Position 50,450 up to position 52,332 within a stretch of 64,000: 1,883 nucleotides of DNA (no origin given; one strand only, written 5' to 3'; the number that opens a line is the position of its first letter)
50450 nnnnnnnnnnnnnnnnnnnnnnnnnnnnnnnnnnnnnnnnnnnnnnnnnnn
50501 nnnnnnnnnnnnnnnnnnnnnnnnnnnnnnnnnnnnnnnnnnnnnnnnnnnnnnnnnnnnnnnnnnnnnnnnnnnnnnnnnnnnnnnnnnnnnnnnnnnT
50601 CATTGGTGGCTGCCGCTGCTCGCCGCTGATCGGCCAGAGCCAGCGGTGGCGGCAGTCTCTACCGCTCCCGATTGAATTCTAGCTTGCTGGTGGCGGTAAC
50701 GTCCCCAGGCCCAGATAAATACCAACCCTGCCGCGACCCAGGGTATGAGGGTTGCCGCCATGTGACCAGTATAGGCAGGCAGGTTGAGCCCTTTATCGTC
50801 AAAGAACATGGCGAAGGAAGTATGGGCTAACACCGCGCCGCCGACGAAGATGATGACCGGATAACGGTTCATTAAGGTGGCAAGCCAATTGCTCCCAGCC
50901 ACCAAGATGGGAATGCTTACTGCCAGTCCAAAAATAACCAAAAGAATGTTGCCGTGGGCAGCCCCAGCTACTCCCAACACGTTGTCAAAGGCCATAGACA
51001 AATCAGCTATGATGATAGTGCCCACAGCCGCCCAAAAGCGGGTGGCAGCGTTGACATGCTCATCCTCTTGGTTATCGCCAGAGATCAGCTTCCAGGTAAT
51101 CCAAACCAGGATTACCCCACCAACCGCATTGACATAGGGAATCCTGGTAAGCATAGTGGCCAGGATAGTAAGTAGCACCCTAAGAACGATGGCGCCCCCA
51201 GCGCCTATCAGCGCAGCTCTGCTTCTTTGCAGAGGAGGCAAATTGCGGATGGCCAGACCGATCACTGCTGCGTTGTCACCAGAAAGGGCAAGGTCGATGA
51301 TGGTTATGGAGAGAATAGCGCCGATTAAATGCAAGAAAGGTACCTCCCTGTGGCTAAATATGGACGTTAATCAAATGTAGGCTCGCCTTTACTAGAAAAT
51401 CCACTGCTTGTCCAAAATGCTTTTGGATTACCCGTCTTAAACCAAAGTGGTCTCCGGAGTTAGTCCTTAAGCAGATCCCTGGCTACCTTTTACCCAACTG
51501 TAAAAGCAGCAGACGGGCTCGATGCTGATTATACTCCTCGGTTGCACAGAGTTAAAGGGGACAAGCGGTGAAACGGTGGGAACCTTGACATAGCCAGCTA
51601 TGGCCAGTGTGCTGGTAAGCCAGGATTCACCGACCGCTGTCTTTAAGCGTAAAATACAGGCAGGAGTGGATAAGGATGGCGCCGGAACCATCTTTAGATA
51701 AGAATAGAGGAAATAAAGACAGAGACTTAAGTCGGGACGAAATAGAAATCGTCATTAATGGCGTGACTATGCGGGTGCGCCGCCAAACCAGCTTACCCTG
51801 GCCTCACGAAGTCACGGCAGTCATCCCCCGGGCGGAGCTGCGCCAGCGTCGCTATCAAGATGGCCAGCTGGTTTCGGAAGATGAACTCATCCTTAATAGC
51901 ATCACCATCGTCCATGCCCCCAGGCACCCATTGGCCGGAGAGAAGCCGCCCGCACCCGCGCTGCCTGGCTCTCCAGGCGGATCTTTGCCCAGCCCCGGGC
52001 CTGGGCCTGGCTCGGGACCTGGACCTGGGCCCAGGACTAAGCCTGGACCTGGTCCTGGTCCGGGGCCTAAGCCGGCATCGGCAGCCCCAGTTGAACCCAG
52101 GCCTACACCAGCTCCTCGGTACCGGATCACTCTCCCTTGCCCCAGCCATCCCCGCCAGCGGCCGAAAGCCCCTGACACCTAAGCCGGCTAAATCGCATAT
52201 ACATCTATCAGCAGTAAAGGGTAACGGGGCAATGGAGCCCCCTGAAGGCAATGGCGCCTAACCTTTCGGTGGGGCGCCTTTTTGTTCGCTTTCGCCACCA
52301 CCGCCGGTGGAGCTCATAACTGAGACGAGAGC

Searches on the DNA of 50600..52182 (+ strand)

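Call 4: search_rna_families(source=window, start=51250, end=51800, threshold=evalue, max_evalue=10, show_alignments=5)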
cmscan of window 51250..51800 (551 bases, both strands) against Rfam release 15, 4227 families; matches with E-value up to 10: 0.
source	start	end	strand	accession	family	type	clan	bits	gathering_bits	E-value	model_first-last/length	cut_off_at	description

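Call 23: search_rna_families(sources=[L006, L007, L008, L010, L011, L012, L014], threshold=gathering)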
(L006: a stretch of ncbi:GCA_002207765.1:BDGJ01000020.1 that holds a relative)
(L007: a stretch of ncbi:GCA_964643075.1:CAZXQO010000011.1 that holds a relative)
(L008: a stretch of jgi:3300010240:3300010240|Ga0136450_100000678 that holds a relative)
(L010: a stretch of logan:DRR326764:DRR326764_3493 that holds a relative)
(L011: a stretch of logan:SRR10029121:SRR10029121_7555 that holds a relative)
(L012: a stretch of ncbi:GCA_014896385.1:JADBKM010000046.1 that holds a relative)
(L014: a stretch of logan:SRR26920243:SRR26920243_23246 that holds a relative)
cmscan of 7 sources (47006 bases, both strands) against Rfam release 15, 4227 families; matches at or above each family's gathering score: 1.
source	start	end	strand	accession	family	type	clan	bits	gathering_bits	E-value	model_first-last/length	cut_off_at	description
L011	2094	2244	-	RF01055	Molybdenum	Cis-reg; riboswitch;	-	61.6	36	1.7e-12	1-135/135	no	Molybdenum/Tungsten riboswitch aptamer (Moco RNA motif)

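Call 37: search_rna_families(sources=[L095, L096, L010], threshold=evalue, max_evalue=1)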
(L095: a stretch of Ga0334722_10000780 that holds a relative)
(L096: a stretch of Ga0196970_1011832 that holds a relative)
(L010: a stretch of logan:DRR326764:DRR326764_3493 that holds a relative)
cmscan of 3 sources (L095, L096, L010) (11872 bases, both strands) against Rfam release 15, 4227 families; matches with E-value up to 1: 0.
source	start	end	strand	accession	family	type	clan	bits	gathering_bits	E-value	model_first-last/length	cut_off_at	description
